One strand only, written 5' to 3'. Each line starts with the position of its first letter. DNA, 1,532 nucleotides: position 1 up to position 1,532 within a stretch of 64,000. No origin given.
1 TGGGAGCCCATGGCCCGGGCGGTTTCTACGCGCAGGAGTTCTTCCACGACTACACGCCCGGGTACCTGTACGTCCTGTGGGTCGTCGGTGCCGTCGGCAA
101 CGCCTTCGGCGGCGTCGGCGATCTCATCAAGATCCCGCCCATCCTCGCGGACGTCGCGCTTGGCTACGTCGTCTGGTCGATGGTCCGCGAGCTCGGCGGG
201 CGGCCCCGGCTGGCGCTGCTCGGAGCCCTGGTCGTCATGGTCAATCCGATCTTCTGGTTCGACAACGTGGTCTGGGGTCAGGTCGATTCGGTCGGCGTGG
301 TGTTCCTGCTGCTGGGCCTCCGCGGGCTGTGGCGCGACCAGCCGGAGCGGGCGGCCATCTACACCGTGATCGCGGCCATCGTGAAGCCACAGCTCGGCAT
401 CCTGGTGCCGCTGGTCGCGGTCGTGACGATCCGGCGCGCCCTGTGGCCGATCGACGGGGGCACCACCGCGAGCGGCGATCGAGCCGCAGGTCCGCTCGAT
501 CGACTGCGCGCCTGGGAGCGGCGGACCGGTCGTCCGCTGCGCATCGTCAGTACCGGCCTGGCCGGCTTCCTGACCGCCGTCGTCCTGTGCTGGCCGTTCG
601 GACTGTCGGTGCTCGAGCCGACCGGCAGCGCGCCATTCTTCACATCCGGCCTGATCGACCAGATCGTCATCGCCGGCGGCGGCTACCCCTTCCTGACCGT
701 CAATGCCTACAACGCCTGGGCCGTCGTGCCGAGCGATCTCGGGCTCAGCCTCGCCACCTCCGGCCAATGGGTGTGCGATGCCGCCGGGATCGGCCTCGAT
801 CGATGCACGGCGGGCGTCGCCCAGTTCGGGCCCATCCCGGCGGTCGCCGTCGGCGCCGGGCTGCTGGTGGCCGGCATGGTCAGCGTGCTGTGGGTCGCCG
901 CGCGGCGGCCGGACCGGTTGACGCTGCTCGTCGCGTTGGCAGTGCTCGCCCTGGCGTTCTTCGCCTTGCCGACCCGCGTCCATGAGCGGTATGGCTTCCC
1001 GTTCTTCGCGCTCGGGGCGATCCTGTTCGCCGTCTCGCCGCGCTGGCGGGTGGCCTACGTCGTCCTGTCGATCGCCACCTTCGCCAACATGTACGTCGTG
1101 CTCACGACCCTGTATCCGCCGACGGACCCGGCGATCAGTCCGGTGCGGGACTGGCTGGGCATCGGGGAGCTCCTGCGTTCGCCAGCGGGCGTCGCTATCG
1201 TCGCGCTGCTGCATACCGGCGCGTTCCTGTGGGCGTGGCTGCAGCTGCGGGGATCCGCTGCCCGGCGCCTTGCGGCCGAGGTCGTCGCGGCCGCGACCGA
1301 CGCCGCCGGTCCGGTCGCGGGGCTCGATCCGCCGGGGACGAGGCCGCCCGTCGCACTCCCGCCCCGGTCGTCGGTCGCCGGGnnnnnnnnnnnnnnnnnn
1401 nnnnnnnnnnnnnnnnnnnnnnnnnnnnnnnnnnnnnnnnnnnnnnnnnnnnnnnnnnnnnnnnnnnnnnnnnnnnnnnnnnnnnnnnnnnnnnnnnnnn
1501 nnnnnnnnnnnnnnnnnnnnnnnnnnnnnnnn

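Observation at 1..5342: Polyprenol-phosphate-sugar glycosyltransferase of more than 1780 aa fusing GT87/DUF2029-like and PMT/GT39-like modules, convergent on the PIM operon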

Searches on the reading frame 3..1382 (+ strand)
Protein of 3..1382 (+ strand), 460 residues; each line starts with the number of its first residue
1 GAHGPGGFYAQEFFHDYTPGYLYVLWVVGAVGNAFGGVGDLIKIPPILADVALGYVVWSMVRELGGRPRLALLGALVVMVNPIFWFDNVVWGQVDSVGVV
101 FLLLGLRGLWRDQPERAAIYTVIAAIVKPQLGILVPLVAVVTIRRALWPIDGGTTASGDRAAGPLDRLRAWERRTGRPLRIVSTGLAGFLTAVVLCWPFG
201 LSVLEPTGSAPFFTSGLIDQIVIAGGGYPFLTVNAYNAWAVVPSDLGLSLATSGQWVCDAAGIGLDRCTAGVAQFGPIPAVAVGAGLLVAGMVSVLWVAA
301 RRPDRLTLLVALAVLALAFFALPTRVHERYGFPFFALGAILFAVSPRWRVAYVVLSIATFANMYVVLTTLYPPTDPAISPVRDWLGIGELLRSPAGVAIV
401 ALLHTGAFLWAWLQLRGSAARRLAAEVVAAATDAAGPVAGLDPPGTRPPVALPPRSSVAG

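Call 7: search_protein_families(library=pfam, proteins=[window:3-1382:+], max_evalue=10)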
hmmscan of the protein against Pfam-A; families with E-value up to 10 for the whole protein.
window:3-1382:+ (460 aa): 2 families
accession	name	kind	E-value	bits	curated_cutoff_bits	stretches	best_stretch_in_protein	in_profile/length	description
PF09594.16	GT87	-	4.7e-06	27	25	1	47-139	28-123/237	Glycosyltransferase family 87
PF12036.14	DUF3522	-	0.44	11.1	29.3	1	304-374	73-144/188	Protein of unknown function (DUF3522)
